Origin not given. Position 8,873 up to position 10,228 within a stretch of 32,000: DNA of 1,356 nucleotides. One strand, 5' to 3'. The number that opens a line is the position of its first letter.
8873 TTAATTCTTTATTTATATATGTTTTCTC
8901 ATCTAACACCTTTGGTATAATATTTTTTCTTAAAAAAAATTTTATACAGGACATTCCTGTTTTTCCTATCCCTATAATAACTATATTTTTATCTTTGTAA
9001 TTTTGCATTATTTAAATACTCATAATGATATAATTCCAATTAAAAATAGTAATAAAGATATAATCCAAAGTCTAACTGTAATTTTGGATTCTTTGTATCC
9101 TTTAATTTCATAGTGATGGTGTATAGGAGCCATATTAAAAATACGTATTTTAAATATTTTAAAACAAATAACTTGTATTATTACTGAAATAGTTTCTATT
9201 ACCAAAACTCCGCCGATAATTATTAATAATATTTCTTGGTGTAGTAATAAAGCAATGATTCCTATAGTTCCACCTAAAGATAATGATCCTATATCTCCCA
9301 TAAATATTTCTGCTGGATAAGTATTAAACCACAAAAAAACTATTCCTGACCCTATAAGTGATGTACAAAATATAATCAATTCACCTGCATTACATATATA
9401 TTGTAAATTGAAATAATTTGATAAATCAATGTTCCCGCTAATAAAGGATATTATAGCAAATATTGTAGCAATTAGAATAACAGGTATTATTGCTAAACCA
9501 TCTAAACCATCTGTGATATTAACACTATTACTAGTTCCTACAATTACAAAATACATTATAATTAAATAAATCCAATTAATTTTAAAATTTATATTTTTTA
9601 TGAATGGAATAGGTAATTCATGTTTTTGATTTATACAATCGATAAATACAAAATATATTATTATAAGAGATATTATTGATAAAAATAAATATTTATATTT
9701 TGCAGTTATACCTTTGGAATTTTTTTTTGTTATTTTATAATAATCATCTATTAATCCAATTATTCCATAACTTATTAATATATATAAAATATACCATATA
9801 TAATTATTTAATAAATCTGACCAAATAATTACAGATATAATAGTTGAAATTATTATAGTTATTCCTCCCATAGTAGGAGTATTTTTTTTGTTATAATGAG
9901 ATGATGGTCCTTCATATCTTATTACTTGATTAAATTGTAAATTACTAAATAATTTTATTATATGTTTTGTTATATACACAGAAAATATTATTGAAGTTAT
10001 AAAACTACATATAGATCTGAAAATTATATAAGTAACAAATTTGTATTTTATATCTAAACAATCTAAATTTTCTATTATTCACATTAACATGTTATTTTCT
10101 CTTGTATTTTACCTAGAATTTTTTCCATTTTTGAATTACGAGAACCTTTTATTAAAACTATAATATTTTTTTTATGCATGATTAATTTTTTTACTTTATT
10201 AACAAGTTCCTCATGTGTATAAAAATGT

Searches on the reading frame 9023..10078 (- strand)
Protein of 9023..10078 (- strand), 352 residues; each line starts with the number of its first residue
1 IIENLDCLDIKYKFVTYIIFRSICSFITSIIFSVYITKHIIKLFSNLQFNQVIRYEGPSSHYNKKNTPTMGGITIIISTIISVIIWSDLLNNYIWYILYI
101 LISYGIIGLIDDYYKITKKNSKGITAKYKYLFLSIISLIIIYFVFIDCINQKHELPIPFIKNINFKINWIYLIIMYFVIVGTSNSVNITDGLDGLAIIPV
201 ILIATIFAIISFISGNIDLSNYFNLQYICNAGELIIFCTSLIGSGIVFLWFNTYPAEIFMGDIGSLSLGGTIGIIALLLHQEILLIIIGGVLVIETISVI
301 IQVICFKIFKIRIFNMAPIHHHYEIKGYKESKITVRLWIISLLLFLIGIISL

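Call 50: list_cluster_members(proteins=[window:9023-10078:-, window:2357-3055:-])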
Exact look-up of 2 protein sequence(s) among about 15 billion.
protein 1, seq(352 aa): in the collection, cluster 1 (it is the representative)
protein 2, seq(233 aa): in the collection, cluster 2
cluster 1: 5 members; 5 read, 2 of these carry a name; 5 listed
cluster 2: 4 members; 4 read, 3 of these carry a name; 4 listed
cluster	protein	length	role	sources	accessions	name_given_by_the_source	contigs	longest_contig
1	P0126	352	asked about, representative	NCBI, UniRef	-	-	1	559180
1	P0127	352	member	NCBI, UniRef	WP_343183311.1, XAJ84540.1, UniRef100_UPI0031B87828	phospho-N-acetylmuramoyl-pentapeptide-transferase [Buchnera aphidicola (Neophyllaphis ... | phospho-N-acetylmuramoyl-pentapeptide- transferase n=1 Tax=Buchnera aphidicola TaxID=9 ...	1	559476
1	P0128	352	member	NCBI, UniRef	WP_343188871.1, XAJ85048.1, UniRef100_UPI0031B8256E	phospho-N-acetylmuramoyl-pentapeptide-transferase [Buchnera aphidicola (Neophyllaphis ... | phospho-N-acetylmuramoyl-pentapeptide- transferase n=1 Tax=Buchnera aphidicola TaxID=9 ...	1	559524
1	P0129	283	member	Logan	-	-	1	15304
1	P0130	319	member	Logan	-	-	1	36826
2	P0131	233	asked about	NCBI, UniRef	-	-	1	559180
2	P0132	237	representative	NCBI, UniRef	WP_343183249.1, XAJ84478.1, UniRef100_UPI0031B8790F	cell division protein FtsQ/DivIB [Buchnera aphidicola (Neophyllaphis podocarpi)] | cell division protein FtsQ/DivIB n=1 Tax=Buchnera aphidicola TaxID=9 RepID=UPI0031B8790F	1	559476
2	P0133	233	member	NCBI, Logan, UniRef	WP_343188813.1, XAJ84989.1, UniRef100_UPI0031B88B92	cell division protein FtsQ/DivIB [Buchnera aphidicola (Neophyllaphis varicolor)] | cell division protein FtsQ/DivIB n=1 Tax=Buchnera aphidicola TaxID=9 RepID=UPI0031B88B92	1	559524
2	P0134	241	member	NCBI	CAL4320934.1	Cell division protein FtsQ [Buchnera aphidicola (Neophyllaphis podocarpi)]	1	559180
